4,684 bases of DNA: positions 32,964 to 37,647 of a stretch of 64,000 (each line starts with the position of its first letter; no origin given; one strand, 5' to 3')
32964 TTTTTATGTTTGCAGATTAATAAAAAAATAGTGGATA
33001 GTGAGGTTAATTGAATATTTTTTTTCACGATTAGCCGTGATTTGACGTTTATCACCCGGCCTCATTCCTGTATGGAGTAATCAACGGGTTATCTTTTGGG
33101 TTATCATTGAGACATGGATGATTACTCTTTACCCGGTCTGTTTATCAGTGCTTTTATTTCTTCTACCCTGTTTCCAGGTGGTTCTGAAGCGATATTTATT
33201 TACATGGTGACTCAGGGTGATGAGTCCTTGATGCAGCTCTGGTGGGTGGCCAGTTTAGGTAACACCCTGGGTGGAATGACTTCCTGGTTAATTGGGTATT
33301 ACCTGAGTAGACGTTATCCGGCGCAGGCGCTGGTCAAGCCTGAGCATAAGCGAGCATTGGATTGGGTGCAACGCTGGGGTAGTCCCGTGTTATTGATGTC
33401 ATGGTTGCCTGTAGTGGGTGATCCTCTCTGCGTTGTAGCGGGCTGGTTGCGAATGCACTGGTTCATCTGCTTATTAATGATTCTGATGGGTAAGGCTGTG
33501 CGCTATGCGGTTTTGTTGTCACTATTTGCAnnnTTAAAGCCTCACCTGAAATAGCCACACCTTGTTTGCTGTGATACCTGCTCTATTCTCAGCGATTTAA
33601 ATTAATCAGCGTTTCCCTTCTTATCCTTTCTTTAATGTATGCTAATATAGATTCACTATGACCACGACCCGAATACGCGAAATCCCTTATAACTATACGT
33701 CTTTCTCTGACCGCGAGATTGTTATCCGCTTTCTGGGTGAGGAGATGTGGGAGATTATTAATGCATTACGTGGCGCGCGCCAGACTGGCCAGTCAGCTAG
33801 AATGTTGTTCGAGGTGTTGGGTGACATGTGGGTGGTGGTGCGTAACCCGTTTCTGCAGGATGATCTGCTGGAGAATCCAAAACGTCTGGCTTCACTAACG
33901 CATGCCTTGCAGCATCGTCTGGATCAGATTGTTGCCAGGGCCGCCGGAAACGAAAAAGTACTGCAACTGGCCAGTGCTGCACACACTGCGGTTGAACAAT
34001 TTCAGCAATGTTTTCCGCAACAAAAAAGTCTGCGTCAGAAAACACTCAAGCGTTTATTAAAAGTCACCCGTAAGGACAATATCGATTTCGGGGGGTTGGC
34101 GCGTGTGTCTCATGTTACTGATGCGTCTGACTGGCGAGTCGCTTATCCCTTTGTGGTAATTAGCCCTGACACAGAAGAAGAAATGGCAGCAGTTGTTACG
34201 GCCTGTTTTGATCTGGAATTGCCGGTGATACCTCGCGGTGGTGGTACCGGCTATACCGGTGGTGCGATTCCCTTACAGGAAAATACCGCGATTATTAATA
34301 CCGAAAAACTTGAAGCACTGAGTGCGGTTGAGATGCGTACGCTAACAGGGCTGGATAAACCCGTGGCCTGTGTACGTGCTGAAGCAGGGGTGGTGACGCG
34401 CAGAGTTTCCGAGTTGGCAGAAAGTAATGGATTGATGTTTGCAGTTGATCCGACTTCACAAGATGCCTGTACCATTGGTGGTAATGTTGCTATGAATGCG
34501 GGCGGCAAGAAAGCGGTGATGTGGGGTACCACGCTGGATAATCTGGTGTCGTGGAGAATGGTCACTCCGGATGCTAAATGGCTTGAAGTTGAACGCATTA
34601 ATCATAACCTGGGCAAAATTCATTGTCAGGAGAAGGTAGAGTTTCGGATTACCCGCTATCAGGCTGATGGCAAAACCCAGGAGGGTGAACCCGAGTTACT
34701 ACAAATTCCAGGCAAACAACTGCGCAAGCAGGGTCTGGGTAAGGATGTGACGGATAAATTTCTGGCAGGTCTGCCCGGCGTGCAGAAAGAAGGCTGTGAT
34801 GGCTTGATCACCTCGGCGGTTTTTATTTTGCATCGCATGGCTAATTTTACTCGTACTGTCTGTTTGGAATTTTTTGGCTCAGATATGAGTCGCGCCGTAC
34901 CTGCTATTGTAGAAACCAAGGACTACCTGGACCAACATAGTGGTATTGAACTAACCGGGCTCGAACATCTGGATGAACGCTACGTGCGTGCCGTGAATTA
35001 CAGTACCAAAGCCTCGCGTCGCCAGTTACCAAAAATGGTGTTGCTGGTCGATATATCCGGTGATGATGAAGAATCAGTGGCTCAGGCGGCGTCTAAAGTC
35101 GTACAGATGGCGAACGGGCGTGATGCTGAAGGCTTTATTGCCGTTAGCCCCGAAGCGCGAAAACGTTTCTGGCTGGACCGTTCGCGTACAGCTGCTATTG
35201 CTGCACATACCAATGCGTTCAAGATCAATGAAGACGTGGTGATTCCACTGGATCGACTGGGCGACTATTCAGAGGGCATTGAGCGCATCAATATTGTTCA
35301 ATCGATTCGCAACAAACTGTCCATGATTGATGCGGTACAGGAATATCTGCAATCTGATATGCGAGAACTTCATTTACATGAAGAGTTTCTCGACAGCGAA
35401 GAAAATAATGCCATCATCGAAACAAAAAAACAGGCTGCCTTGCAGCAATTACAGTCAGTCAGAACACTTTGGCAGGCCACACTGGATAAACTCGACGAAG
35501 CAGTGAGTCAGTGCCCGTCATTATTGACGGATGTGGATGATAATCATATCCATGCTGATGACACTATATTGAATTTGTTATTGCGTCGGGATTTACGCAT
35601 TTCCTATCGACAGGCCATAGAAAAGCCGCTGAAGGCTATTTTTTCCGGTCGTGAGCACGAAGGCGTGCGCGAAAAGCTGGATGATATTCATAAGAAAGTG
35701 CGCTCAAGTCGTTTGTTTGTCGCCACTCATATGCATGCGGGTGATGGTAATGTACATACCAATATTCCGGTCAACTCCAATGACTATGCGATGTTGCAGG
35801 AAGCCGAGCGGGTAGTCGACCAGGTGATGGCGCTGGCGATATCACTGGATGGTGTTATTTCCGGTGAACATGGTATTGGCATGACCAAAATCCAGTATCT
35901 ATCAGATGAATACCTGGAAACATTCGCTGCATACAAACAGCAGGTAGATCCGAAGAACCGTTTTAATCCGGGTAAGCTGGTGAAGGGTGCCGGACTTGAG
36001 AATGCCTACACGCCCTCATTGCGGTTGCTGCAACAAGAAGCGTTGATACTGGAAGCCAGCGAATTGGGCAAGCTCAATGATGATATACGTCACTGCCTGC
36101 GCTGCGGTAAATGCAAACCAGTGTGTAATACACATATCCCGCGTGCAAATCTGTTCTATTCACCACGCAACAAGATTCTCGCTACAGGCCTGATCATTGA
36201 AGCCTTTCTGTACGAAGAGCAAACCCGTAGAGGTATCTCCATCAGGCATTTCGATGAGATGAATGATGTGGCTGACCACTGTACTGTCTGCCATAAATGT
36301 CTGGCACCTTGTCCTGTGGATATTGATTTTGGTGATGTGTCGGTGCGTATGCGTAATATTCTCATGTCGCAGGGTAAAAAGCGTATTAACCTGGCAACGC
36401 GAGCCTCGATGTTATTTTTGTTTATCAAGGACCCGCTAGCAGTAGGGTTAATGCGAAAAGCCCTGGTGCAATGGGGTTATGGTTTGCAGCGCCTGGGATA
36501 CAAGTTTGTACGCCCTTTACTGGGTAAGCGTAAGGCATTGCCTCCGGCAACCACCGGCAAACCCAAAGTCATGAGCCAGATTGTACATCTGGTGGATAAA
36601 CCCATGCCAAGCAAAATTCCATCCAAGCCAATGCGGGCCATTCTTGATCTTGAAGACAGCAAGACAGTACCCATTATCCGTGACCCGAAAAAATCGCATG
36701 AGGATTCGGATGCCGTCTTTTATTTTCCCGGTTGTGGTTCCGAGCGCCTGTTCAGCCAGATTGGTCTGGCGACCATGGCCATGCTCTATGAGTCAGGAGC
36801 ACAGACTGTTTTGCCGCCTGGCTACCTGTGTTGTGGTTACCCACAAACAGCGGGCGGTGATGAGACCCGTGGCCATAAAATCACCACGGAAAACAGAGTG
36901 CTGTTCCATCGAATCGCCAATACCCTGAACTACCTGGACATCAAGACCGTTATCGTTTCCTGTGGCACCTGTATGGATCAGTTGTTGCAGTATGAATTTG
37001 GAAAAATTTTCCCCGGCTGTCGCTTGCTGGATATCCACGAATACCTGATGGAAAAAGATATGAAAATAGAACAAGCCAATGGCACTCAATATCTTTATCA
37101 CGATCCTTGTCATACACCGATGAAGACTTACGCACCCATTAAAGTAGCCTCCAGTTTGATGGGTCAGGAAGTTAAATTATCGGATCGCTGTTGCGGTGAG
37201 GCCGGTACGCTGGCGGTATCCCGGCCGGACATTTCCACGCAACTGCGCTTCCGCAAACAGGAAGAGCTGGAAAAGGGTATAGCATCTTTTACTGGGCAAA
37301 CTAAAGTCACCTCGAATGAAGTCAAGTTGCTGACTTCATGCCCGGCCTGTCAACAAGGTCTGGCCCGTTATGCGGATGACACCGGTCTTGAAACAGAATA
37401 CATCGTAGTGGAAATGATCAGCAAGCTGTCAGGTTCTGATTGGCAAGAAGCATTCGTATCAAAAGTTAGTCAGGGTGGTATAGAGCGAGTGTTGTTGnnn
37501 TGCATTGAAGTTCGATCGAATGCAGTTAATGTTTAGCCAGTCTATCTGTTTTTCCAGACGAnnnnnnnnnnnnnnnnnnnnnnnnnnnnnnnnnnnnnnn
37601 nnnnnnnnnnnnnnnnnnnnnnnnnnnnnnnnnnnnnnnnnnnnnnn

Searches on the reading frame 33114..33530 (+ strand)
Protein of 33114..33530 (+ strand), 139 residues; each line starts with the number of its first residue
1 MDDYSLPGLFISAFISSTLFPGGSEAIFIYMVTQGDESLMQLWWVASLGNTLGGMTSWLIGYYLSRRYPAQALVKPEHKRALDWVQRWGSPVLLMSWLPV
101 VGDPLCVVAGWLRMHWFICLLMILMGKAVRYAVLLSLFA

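Call 63: search_protein_families(library=pfam, proteins=[window:33114-33530:+], max_evalue=0.001)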
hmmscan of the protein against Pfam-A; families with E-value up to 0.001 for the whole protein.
window:33114-33530:+ (139 aa): 1 family
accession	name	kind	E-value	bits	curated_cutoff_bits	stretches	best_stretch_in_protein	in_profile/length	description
PF09335.16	VTT_dom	-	1.3e-12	48.7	33.9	1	38-137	15-120/123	VTT domain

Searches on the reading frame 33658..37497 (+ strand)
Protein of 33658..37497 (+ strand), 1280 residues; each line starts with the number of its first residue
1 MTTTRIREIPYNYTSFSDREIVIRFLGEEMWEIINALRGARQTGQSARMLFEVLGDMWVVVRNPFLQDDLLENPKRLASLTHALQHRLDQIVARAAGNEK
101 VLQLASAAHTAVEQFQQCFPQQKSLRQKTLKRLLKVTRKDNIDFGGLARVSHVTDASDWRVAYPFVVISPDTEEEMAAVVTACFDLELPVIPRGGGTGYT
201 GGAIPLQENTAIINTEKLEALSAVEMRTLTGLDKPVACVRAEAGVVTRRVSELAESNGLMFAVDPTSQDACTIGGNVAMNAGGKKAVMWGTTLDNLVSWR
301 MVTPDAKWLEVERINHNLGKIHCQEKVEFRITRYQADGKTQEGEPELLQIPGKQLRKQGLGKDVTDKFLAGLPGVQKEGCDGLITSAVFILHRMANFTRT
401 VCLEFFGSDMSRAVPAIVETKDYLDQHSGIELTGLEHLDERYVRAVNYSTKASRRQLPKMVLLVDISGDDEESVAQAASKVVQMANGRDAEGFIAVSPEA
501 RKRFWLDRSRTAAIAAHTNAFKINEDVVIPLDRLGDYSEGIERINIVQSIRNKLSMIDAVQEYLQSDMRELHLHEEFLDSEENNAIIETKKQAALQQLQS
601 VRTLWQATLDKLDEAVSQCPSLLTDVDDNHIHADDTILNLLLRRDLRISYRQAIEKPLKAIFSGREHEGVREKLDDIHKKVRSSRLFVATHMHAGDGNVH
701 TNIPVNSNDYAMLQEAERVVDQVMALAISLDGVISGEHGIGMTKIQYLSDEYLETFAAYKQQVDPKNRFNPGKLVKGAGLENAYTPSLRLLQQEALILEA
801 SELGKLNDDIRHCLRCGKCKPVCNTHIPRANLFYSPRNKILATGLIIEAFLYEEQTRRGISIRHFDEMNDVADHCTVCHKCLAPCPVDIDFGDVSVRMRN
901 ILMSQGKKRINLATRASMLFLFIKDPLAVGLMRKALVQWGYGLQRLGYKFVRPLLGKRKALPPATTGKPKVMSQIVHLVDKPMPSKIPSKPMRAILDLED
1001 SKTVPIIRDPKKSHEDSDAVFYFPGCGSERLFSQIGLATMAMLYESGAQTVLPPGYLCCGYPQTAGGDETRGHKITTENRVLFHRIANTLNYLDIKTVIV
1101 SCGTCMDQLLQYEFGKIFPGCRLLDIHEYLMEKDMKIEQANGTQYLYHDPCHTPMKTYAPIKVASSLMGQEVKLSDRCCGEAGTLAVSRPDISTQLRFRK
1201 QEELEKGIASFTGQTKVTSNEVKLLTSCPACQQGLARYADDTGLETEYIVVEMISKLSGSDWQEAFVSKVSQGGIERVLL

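Call 63: search_protein_families(library=pfam, proteins=[window:33658-37497:+], max_evalue=0.001)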
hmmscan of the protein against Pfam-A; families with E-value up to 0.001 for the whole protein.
window:33658-37497:+ (1280 aa): 8 families
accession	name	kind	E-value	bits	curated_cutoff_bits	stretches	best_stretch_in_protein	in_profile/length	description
PF12447.13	DUF3683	-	2.3e-50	170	27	1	5-116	2-113/114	Protein of unknown function (DUF3683)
PF02913.24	FAD-oxidase_C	-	1.2e-35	123.8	21.2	2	674-774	144-248/248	FAD linked oxidases, C-terminal domain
PF01565.28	FAD_binding_4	-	4.5e-27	94.9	26.4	1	166-311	3-138/139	FAD binding domain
PF11880.13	DUF3400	-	4.5e-19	68.2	25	1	1237-1280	2-45/45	Domain of unknown function (DUF3400)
PF02754.22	CCG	-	8.6e-11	42.2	20.6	1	1020-1109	1-84/85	Cysteine-rich domain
PF13183.11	Fer4_8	-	3e-08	34.5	27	1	810-889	2-68/68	4Fe-4S dicluster domain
PF14697.11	Fer4_21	-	0.00014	22.4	35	0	866-888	32-55/59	4Fe-4S dicluster domain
PF12838.12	Fer4_7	-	0.00096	20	27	1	812-889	1-52/52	4Fe-4S dicluster domain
